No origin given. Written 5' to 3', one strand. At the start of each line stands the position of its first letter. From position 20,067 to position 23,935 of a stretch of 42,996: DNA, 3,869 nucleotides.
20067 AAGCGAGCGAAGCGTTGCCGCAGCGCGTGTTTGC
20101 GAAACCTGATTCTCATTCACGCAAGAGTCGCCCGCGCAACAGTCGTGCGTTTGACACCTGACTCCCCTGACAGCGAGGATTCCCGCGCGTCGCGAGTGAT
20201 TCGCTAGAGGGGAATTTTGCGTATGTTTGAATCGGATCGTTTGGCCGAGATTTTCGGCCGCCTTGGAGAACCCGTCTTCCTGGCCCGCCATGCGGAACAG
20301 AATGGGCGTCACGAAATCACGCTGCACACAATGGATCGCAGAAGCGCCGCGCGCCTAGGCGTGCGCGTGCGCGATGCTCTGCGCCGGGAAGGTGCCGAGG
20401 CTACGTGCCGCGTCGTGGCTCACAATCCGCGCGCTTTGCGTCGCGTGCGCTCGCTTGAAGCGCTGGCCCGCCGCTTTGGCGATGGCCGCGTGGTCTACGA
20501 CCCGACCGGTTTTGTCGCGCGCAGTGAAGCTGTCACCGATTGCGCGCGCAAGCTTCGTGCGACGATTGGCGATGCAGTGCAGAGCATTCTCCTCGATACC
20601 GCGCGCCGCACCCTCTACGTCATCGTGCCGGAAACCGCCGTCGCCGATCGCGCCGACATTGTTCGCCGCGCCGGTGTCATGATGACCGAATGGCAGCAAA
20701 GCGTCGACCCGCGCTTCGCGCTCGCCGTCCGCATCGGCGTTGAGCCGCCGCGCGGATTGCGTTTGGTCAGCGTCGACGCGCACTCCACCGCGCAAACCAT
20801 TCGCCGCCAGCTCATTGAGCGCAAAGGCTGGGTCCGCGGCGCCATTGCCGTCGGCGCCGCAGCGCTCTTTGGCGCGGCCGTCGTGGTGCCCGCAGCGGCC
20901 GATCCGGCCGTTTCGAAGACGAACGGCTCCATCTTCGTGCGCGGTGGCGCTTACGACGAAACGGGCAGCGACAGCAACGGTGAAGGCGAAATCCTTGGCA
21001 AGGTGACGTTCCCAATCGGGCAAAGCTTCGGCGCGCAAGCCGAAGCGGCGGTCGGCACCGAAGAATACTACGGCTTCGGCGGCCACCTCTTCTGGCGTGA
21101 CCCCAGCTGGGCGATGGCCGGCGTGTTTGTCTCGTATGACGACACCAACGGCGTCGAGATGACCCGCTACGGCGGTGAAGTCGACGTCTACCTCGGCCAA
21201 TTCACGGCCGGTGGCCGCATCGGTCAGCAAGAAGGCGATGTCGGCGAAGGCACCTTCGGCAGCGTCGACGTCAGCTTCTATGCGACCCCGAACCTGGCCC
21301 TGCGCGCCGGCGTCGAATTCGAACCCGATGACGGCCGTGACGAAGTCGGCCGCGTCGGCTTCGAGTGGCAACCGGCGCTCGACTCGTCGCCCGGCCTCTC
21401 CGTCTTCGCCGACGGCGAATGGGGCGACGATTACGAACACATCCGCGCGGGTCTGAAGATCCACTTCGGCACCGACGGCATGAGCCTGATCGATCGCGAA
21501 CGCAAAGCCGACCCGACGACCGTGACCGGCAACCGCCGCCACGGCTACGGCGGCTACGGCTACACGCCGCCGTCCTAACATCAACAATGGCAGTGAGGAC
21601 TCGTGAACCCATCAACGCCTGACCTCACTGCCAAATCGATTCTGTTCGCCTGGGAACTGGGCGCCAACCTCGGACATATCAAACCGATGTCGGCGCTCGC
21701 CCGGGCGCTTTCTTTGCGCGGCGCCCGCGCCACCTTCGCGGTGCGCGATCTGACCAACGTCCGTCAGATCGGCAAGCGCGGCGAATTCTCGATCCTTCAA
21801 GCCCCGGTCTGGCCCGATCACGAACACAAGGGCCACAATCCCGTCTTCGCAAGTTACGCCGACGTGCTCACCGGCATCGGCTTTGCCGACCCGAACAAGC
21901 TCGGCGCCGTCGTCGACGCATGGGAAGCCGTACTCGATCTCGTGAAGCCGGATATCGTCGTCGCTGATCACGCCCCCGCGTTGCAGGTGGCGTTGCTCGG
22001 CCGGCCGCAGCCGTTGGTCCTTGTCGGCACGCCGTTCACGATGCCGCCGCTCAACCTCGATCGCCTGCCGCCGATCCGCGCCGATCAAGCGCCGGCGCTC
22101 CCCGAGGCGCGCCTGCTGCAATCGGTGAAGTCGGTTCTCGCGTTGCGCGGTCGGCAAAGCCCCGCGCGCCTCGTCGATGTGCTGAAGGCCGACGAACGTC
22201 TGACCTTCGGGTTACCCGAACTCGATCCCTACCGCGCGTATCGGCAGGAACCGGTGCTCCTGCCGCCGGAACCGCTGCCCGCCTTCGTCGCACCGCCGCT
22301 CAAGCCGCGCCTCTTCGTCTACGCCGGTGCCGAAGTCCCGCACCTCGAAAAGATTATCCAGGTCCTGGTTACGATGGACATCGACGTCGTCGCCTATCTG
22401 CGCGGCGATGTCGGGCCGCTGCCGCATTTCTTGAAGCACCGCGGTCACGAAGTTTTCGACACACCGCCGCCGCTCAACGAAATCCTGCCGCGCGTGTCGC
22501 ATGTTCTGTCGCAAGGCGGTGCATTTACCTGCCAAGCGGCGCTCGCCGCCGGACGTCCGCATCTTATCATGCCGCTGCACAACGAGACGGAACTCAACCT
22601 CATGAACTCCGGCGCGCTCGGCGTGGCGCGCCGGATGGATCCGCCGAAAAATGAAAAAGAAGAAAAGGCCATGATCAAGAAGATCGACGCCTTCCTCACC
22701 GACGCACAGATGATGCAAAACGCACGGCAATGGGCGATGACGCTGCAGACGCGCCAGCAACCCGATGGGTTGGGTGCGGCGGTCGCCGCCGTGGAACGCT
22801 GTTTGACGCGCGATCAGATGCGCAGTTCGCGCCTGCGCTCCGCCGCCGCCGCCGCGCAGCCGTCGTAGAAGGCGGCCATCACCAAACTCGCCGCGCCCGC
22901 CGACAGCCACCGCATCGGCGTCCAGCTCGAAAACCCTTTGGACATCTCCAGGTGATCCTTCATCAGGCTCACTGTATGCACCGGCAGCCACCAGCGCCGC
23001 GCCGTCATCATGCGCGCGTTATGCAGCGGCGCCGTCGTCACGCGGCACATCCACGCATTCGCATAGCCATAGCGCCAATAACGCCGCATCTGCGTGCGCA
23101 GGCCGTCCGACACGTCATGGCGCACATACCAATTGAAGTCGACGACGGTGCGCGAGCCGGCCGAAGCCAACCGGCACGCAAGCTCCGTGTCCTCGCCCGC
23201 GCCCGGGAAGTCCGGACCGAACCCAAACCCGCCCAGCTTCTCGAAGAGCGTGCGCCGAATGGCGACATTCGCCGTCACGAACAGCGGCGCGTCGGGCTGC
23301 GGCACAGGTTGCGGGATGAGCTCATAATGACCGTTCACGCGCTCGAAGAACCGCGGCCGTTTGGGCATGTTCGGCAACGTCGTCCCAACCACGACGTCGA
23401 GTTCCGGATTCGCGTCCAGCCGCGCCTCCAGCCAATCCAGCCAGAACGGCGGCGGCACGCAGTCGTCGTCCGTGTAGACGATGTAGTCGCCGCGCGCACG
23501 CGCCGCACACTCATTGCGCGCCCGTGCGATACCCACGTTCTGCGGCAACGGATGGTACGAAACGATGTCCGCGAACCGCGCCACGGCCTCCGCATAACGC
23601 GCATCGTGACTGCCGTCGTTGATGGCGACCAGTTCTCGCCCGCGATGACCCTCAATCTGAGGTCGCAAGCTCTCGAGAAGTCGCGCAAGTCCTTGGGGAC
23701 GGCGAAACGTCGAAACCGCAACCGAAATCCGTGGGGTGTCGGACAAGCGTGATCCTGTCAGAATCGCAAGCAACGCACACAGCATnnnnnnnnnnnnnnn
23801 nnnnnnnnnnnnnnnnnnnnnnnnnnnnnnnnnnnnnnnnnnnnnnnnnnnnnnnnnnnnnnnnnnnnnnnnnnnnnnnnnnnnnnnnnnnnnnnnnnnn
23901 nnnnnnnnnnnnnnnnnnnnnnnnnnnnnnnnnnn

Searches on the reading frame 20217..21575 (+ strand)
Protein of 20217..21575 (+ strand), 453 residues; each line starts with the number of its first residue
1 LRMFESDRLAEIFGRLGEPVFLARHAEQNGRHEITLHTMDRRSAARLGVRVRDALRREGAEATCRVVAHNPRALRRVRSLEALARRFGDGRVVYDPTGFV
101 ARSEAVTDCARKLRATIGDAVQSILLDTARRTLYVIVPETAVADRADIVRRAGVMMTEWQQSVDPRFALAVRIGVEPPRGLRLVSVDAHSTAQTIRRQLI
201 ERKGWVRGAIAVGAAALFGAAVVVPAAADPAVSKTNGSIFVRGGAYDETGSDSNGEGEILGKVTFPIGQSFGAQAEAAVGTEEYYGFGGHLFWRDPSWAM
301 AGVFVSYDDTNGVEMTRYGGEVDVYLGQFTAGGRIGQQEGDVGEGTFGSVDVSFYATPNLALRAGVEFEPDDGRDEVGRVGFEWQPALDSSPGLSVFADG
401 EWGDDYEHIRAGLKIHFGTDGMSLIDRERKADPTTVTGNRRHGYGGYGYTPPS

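Call 9: search_protein_families(library=pfam, proteins=[window:20217-21575:+], max_evalue=0.001)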
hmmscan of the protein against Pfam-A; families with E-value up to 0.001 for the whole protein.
window:20217-21575:+ (453 aa): 1 family
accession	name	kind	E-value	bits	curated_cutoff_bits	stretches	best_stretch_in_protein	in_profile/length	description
PF10098.14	DUF2336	-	0.00099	19.1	34.6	0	46-135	37-124/262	Uncharacterised protein conserved in bacteria (DUF2336)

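Call 10: search_protein_families(library=ncbifam, proteins=[window:20217-21575:+], max_evalue=0.001)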
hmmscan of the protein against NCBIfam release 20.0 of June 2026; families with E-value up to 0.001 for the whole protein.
window:20217-21575:+ (453 aa): 0 families

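Call 20: search_protein_families(library=pfam, proteins=[window:20217-21575:+], max_evalue=1)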
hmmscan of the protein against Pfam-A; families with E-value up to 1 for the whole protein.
window:20217-21575:+ (453 aa): 2 families
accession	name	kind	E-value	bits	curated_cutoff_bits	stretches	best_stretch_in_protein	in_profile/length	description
PF10098.14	DUF2336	-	0.00099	19.1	34.6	1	46-135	37-124/262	Uncharacterised protein conserved in bacteria (DUF2336)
PF25353.1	PH_2nd_LRR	-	0.058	13.5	27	1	161-198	97-134/165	Second PH domain in LRR-containing protein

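Call 31: find_homologous_proteins(query=window:20217-21575:+)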
Query window:20217-21575:+ (453 aa): 25 proteins with E <= 0.001 among 8000 candidates.
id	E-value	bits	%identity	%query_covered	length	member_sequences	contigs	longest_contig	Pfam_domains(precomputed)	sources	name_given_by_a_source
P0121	6.5e-281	950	94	98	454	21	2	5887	-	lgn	-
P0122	1.6e-258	876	89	96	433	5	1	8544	-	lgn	-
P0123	1.9e-256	869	84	100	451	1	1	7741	-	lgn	-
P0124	2.3e-253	859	84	99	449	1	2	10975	-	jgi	jgi:hypothetical protein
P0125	1.3e-247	840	87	95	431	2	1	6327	-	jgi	jgi:hypothetical protein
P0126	1.9e-213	728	73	98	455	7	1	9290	-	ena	-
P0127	2.8e-211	721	71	99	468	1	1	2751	-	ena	-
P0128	3.5e-208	710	71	98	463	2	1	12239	-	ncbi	-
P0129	5.7e-206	703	70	98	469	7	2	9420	-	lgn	-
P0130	6.1e-206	703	70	99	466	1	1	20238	-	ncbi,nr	ncbi:MAG: hypothetical protein K8S25_00655 [Alphaproteobacteria bacterium]|nr:hypothetical protein [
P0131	7.1e-203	693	69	99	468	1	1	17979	-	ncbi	-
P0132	6.4e-196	670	70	97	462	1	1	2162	-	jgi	jgi:hypothetical protein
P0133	2.5e-195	668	66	100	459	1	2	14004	-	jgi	jgi:hypothetical protein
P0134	3.5e-134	466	74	60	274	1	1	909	-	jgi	jgi:hypothetical protein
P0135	3.6e-134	466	53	95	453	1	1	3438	-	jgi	jgi:hypothetical protein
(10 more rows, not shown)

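Call 41: predict_structure(alignment_id=A2)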
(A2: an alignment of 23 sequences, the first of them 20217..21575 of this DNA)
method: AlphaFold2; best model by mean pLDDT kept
length: 453 residues; sequences in the alignment: 23
mean_pLDDT: 81.4   pTM: 0.51
mean pLDDT of the five models: 81.4, 80.3, 80.2, 79.8, 79.1
residues with pLDDT >= 90: 170; 70-90: 207; 50-70: 38; < 50: 38
segments of 3 or more residues with pLDDT < 50: 204-228, 444-453
pLDDT, mean of each block of 10 residues (from residue 1): 68 83 88 91 88 87 89 78 86 84 89 91 86 89 84 89 78 82 83 63 39 29 39 86 73 74 90 94 92 91 95 92 95 94 90 95 92 76 89 91 80 89 89 85 43 31
secondary structure, 60 per line:
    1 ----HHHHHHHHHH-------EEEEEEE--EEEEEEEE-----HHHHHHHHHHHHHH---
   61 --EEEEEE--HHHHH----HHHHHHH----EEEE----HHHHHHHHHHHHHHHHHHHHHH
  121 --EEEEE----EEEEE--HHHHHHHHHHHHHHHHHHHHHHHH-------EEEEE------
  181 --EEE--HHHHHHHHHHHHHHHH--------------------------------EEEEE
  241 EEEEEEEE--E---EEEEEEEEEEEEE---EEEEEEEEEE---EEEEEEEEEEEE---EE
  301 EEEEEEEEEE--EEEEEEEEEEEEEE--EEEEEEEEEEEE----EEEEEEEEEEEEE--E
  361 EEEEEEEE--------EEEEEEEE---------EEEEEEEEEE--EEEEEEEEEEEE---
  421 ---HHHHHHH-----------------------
elements in order: H5-14 E22-28 E31-38 H44-57 E63-68 H71-75 H80-86 E91-94 H99-120 E123-127 E132-136 H139-162 E170-174 E183-185 H188-203 E236-248 E255-267 E271-280 E284-295 E299-310 E313-326 E329-340 E345-357 E360-368 E377-384 E394-403 E406-417 H424-430

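Call 44: fold_search(model_id=the predicted structure, library=pdb)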
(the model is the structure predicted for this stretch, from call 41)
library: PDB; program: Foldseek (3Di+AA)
matches with E <= 10: 1350; with E <= 0.001: 203
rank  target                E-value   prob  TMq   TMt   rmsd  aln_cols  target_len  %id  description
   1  4fqe                  1.8e-07  1.00  0.32  0.77   3.4       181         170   11  KdgM porin (released 2013-06-26)
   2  4pr7_A                2.0e-07  1.00  0.32  0.77   3.4       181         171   11  KdgM porin in complex with disordered oligogalacturonate (released 2014-06-11)
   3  4e1t                  3.8e-07  1.00  0.33  0.55   5.2       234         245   13  X-ray crystal structure of the transmembrane beta-domain from invasin from Yersinia pseudotuberculosis (released 2012-06-13)
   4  9a32_MODEL_1_A        6.3e-07  1.00  0.27  0.32   6.8       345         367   10  Model of E. coli OmpC by in-cell photo-crosslinking MS and deep learning (released 2023-02-24)
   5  2wjq                  7.9e-07  1.00  0.30  0.57   4.5       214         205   14  NanC porin structure in hexagonal crystal form. (released 2009-10-13)
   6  3kvn_X                1.8e-06  1.00  0.29  0.22  15.7       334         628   12  Crystal structure of the full-length autotransporter EstA from Pseudomonas aeruginosa (released 2010-01-26)
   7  3kvn_A                1.9e-06  1.00  0.29  0.22  15.7       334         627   12  Crystal structure of the full-length autotransporter EstA from Pseudomonas aeruginosa (released 2010-01-26)
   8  9fdg_MODEL_1_A        2.6e-06  1.00  0.28  0.58   5.9       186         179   13  Solution structure of a de novo designed 12-stranded transmembrane beta-barrel in LDAO micelles. (released 2024-10-16)
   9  6gie                  3.4e-06  1.00  0.29  0.55   5.5       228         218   14  Crystal structure of the Acinetobacter baumannii outer membrane protein Omp33 (released 2018-09-19)
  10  2wjr                  3.4e-06  1.00  0.29  0.57   4.5       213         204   13  NanC porin structure in rhombohedral crystal form. (released 2009-10-13)
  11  1bh3                  3.4e-06  1.00  0.22  0.31  10.8       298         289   10  E1M, A116K MUTANT OF RH. BLASTICA PORIN (released 1998-08-12)
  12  4e1s                  3.6e-06  1.00  0.33  0.57   4.1       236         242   12  X-ray crystal structure of the transmembrane beta-domain from intimin from EHEC strain O157:H7 (released 2012-06-13)
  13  5g26                  3.6e-06  1.00  0.32  0.56   4.8       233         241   12  Unveiling the Mechanism Behind the in-meso Crystallization of Membrane Proteins (released 2017-02-15)
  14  5prn                  4.5e-06  1.00  0.22  0.32  10.8       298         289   10  E1M, Y96W, S119W MUTANT OF RH. BLASTICA PORIN (released 1998-08-12)
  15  2prn                  5.0e-06  1.00  0.22  0.32   9.7       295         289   12  RHODOPSEUDOMONAS BLASTICA PORIN, TRIPLE MUTANT E1M, E99W, A116W (released 1999-01-13)
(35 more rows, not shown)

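Call 70: search_protein_families(library=padloc, proteins=[window:20217-21575:+], max_evalue=0.01)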
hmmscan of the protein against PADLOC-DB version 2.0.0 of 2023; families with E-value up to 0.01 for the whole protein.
window:20217-21575:+ (453 aa): 0 families

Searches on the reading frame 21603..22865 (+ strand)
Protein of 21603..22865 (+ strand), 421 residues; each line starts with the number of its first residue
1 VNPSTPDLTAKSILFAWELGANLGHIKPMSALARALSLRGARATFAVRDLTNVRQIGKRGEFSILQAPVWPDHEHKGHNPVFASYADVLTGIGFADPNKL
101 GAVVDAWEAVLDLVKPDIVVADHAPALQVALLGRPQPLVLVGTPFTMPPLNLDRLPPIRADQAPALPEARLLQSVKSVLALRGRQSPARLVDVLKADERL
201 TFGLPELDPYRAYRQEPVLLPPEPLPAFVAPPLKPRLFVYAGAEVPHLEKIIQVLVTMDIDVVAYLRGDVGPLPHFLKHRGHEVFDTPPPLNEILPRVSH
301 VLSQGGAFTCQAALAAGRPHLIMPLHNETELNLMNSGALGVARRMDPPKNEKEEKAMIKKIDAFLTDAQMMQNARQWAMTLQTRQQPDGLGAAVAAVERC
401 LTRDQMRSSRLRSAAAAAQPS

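Call 9: search_protein_families(library=pfam, proteins=[window:21603-22865:+], max_evalue=0.001)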
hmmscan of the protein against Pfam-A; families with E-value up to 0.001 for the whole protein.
window:21603-22865:+ (421 aa): 1 family
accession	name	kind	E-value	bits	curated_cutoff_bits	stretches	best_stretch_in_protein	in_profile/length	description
PF06722.18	EryCIII-like_C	-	0.00064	20.1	31.7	0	290-387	40-135/145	Erythromycin biosynthesis protein CIII-like, C-terminal domain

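Call 10: search_protein_families(library=ncbifam, proteins=[window:21603-22865:+], max_evalue=0.001)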
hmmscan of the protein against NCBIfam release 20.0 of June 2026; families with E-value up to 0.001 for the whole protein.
window:21603-22865:+ (421 aa): 2 families
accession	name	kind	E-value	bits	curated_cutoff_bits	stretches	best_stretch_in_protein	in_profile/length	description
TIGR04516.1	glycosyl_450act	subfamily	2.5e-08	33.4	440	1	246-390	266-406/418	activator-dependent family glycosyltransferase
TIGR01426.2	MGT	subfamily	4.8e-07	29.1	260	1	290-379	285-372/393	macrolide family glycosyltransferase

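Call 70: search_protein_families(library=padloc, proteins=[window:21603-22865:+], max_evalue=0.01)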
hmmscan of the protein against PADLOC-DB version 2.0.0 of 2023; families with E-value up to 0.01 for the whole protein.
window:21603-22865:+ (421 aa): 0 families

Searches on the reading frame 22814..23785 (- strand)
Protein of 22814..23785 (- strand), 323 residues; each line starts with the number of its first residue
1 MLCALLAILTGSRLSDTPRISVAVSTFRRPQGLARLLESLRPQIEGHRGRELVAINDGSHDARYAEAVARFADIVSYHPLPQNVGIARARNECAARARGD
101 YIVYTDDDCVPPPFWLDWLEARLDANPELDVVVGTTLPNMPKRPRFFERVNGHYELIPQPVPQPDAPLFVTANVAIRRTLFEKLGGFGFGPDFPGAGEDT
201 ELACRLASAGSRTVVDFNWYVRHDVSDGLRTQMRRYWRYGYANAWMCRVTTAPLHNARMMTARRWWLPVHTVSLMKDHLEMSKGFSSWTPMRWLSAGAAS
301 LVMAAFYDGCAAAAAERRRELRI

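Call 9: search_protein_families(library=pfam, proteins=[window:22814-23785:-], max_evalue=0.001)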
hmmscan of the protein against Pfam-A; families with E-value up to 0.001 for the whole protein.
window:22814-23785:- (323 aa): 4 families
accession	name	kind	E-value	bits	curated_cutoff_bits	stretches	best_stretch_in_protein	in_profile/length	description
PF00535.33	Glycos_transf_2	-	9.9e-23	81.3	23.3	1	21-185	1-168/168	Glycosyl transferase family 2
PF13632.12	Glyco_trans_2_3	-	6e-11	43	27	1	101-285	1-170/198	Glycosyl transferase family group 2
PF13641.12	Glyco_tranf_2_3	-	1.3e-09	38.9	27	1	18-216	1-204/230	Glycosyltransferase like family 2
PF10111.15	Glyco_tranf_2_2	-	1.7e-05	24.9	27.3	0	51-110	31-93/276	Glycosyltransferase like family 2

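Call 10: search_protein_families(library=ncbifam, proteins=[window:22814-23785:-], max_evalue=0.001)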
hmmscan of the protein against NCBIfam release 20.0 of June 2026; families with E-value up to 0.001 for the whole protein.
window:22814-23785:- (323 aa): 12 families
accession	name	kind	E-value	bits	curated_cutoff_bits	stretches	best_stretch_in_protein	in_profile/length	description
TIGR03965.1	mycofact_glyco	equivalog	5e-26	91.6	280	1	13-250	69-307/467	mycofactocin biosynthesis glycosyltransferase MftF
NF041875.1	EPS_EpsD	equivalog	2.2e-25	89.8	370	1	20-248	1-232/325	exopolysaccharide biosynthesis glycosyltransferase EpsD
NF050819.1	PolSacchBiosHfsG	equivalog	5.2e-10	39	500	1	17-210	11-205/302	polysaccharide biosynthesis protein HfsG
NF041394.1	GtaseAglG_Halo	equivalog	1e-09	38.1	440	1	36-234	21-225/304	glucosyl-dolichyl phosphate glucuronosyltransferase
NF007482.0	PRK10073.1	equivalog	3.3e-09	36.2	423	1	15-131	3-117/334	glycosyltransferase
TIGR03937.1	PgaC_IcaA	equivalog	1.4e-07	30.8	422.3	1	13-135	40-162/407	poly-beta-1,6-N-acetyl-D-glucosamine synthase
NF038302.1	EPS_HpsE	equivalog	2.6e-07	29.9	300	1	20-121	3-109/307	hormogonium polysaccharide biosynthesis glycosyltransferase HpsE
NF053739.1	GlytfEpsEBac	equivalog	1.2e-06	27.8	450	1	18-246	1-223/265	glycosyltransferase EpsE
TIGR04283.1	glyco_like_mftF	equivalog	1.1e-05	25.2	182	0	20-123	1-97/221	TIGR04283 family arsenosugar biosynthesis glycosyltransferase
TIGR04440.1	glyco_TIGR04440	domain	0.00018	21.3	70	1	24-137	6-120/215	TIGR00180 family glycosyltransferase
NF047683.1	TeichurnBiosyTuaG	equivalog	0.00022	20.9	400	1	17-109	5-97/252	teichuronic acid biosynthesis protein TuaG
NF038299.1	EPS_HpsN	equivalog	0.00059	18.9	425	1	18-140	1-123/317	hormogonium polysaccharide biosynthesis glycosyltransferase HpsN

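Call 70: search_protein_families(library=padloc, proteins=[window:22814-23785:-], max_evalue=0.01)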
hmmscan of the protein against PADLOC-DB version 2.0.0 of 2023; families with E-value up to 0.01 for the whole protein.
window:22814-23785:- (323 aa): 0 families
